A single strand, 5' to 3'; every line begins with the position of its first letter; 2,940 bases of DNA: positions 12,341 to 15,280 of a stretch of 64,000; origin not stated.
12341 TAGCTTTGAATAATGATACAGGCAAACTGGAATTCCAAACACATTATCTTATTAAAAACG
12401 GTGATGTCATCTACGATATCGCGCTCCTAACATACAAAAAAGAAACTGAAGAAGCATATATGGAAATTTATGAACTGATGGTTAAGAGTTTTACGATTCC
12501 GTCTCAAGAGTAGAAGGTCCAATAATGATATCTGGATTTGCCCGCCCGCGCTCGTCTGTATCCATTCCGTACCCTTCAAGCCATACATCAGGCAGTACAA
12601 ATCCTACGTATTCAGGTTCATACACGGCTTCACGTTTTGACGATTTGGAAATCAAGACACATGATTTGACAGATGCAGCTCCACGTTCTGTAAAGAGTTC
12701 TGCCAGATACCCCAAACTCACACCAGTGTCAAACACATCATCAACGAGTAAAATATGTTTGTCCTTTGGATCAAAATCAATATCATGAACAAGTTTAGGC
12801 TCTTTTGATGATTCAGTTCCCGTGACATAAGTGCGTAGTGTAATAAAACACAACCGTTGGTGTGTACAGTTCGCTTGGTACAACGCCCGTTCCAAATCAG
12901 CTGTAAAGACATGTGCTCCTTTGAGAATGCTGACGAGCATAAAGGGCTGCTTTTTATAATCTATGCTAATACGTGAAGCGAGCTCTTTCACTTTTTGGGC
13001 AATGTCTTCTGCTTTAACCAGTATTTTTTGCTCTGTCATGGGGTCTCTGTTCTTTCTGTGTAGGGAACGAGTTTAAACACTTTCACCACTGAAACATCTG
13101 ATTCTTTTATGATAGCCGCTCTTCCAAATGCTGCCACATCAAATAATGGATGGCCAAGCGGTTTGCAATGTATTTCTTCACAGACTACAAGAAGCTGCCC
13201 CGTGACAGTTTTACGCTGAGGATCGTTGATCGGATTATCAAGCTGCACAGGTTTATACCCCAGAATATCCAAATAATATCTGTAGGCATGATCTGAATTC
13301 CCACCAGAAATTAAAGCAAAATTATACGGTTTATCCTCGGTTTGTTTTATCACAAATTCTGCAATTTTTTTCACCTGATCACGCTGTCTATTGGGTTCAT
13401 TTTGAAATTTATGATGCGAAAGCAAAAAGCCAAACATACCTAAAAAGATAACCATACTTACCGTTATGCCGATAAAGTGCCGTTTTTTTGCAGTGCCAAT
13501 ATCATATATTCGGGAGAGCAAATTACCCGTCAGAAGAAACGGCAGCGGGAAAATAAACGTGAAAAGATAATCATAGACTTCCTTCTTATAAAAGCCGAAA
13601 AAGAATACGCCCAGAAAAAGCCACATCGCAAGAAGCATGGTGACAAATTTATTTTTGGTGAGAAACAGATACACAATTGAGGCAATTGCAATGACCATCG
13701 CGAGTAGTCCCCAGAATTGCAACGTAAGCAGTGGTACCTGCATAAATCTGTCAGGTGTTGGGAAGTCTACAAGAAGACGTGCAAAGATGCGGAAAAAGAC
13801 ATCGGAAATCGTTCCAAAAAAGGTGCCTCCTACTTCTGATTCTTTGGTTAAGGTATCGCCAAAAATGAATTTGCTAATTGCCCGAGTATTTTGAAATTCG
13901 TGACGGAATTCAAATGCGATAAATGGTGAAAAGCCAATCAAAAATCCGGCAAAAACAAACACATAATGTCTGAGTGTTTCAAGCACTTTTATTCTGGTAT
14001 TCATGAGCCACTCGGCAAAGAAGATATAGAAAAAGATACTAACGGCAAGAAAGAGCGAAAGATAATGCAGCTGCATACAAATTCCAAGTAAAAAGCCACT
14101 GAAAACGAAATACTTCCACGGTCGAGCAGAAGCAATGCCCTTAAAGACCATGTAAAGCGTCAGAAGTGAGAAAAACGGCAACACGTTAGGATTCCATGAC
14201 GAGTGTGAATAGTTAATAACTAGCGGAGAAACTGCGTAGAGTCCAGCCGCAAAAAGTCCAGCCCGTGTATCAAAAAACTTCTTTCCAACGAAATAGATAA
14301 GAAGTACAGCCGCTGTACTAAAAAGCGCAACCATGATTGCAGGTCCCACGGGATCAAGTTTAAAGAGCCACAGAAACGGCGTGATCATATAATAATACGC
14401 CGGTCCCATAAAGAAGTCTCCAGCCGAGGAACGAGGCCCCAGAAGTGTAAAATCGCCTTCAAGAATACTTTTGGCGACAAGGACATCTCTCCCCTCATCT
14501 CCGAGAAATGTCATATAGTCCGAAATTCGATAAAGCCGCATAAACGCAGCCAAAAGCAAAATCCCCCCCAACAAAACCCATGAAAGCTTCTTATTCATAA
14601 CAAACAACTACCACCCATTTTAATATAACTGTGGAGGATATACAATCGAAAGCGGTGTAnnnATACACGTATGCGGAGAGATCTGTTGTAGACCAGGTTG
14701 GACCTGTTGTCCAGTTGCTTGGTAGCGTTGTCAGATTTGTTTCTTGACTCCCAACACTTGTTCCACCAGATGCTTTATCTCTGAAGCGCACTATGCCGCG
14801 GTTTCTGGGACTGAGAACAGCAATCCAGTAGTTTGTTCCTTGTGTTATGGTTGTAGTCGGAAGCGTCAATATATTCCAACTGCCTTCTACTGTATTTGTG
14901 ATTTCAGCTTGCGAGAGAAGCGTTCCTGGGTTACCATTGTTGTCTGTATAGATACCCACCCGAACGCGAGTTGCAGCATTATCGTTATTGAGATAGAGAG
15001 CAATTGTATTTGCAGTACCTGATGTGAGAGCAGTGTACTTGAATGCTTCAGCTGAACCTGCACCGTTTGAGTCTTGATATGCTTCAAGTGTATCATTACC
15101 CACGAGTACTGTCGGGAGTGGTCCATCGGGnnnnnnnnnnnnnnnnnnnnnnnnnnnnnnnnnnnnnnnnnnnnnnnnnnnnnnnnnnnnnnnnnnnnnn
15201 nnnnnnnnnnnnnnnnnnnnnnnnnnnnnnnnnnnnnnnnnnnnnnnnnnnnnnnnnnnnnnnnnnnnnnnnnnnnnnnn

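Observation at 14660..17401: Giant modular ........-repeat surface protein (8 repeats, PT linker, Cna-B-like domain, duplicated C-terminal module)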

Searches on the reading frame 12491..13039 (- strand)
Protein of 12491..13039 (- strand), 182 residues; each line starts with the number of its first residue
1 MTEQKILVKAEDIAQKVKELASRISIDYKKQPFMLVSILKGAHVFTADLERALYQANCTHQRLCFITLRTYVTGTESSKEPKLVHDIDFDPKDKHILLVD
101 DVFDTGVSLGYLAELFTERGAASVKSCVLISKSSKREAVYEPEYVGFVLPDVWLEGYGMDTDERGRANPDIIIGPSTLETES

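Call 12: search_protein_families(library=pfam, proteins=[window:12491-13039:-], max_evalue=0.001)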
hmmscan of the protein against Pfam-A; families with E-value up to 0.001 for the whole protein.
window:12491-13039:- (182 aa): 1 family
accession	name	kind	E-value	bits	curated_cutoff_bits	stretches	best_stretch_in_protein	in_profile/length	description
PF00156.33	Pribosyltran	-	2e-25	89.4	26.3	1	5-160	3-156/158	Phosphoribosyl transferase domain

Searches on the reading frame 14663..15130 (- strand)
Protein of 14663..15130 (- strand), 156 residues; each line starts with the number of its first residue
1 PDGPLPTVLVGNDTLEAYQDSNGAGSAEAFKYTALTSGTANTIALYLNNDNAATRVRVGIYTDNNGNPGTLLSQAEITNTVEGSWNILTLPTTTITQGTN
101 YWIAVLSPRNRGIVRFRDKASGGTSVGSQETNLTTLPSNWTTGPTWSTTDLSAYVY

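Call 15: search_protein_families(library=pfam, proteins=[window:14663-15130:-], max_evalue=10)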
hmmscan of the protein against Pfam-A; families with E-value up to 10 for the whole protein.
seq(156 aa): 2 families
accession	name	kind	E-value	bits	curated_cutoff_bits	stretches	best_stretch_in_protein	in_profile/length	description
PF13313.11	DUF4082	-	0.0048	17.3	28.4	1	31-110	20-95/143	Domain of unknown function (DUF4082)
PF09394.16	Inhibitor_I42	-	0.03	15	27.2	1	10-50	35-77/91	Chagasin family peptidase inhibitor I42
